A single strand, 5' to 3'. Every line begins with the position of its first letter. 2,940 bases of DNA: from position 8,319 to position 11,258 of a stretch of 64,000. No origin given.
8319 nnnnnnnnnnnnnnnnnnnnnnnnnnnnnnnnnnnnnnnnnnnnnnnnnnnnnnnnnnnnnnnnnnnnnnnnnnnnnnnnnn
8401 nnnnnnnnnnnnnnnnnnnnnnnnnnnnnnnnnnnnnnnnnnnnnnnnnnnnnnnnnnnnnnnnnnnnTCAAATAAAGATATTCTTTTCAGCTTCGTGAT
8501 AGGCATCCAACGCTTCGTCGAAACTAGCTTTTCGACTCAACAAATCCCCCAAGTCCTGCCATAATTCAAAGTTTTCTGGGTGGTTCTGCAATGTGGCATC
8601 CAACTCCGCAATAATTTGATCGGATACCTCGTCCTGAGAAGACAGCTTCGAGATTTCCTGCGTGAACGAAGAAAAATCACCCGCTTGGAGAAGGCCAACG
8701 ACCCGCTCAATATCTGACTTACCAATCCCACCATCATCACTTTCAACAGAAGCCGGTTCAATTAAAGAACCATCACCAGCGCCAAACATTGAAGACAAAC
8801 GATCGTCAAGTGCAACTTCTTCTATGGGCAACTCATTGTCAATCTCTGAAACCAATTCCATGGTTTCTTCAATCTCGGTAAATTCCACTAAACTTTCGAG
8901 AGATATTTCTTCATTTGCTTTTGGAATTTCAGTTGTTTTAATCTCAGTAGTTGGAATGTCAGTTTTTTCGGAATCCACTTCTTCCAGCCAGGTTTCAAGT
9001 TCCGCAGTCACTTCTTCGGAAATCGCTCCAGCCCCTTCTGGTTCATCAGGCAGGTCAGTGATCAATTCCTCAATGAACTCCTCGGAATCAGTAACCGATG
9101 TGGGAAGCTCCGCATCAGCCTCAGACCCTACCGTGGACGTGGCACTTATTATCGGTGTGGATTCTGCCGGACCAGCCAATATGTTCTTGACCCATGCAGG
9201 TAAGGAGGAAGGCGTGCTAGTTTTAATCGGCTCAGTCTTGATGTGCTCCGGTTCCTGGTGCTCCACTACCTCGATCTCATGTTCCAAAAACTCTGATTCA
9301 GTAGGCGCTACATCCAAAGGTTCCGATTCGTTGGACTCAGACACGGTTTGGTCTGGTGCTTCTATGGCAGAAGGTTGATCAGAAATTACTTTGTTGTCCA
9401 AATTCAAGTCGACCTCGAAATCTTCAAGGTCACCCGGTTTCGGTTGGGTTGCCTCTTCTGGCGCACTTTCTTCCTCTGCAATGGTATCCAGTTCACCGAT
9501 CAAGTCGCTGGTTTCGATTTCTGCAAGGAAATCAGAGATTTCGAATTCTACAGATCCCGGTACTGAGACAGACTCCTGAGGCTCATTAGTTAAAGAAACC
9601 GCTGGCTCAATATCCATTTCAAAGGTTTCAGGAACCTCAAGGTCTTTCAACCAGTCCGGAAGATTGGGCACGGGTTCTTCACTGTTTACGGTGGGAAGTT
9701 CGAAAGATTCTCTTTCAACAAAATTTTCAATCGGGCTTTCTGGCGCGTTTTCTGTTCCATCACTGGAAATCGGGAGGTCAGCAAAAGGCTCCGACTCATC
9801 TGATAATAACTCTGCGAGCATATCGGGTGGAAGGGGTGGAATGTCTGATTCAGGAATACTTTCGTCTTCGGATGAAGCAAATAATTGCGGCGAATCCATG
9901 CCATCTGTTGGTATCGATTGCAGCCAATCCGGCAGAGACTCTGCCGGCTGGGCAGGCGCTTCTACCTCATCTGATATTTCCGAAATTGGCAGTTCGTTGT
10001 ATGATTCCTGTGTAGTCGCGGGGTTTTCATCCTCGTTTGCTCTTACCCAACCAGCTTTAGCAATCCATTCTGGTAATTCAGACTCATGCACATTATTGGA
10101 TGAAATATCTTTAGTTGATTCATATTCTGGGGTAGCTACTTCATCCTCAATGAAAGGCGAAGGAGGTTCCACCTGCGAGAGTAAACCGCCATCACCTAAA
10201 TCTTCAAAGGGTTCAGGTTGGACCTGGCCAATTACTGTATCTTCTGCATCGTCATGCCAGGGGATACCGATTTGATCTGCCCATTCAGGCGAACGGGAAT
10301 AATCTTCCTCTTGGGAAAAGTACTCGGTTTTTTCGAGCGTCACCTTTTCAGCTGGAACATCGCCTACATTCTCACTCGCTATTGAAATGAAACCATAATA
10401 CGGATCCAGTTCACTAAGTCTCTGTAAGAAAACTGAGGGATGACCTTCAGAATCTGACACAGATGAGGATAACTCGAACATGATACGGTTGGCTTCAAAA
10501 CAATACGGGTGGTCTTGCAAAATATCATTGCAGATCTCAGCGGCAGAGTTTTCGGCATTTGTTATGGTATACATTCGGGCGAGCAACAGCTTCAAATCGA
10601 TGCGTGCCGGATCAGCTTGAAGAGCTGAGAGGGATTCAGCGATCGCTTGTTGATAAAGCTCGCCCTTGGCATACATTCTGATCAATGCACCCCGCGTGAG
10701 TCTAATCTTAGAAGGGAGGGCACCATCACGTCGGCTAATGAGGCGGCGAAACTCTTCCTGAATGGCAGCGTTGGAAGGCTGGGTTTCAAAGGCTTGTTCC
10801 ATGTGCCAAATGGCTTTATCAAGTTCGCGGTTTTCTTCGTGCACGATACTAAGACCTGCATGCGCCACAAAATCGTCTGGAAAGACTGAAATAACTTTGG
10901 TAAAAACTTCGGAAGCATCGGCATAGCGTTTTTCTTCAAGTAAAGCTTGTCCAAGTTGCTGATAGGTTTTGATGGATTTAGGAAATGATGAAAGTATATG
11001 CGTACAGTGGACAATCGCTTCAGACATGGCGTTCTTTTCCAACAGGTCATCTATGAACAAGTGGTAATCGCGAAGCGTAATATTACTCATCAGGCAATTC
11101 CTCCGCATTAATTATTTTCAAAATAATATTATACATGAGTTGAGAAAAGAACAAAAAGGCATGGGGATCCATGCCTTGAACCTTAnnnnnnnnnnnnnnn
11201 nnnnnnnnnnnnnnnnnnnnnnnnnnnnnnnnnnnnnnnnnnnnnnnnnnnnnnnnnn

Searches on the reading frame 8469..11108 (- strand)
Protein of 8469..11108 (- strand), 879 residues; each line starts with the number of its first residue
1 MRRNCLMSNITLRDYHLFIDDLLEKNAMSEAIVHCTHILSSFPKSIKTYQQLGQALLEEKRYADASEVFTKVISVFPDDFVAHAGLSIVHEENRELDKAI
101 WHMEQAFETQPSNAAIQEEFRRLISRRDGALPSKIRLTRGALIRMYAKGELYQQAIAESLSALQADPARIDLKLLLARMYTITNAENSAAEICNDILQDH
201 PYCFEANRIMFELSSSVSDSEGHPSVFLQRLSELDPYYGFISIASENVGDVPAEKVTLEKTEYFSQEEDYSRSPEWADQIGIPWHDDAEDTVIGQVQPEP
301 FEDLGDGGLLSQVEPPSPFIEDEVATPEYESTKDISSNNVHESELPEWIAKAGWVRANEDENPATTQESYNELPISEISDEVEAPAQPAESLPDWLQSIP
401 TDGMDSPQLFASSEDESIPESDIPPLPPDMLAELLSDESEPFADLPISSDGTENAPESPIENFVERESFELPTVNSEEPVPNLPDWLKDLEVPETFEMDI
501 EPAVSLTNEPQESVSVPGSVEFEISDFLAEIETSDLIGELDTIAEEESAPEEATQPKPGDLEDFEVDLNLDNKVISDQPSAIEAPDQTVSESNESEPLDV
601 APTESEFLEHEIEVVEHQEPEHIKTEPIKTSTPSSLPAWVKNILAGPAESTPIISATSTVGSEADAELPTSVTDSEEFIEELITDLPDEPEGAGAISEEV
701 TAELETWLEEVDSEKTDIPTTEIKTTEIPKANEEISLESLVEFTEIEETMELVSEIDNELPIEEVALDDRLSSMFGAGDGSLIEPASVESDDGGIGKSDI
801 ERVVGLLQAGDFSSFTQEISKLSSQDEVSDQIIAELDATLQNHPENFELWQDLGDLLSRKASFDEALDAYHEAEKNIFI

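Call 41: search_protein_families(library=pfam, proteins=[window:8469-11108:-], max_evalue=0.00001)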
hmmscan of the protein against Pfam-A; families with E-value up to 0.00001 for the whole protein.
window:8469-11108:- (879 aa): 7 families
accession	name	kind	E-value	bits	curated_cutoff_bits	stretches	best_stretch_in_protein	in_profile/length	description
PF14559.12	TPR_19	-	1e-13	51.8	25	0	56-117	1-62/68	Tetratricopeptide repeat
PF13428.12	TPR_14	-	3.6e-10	39.9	23.5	0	48-86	3-41/44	Tetratricopeptide repeat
PF13431.12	TPR_17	-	9.7e-10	38.4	24.4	0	839-867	5-33/34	Tetratricopeptide repeat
PF07719.23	TPR_2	-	3.9e-09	36.4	27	0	48-79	3-34/34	Tetratricopeptide repeat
PF13432.12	TPR_16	-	1.8e-07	31.9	32.7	0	52-100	3-51/65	Tetratricopeptide repeat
PF13181.12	TPR_8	-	2.8e-06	27.5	25.7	0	47-78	2-33/34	Tetratricopeptide repeat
PF00515.34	TPR_1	-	9.8e-06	25.6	27.8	0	47-79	2-34/34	Tetratricopeptide repeat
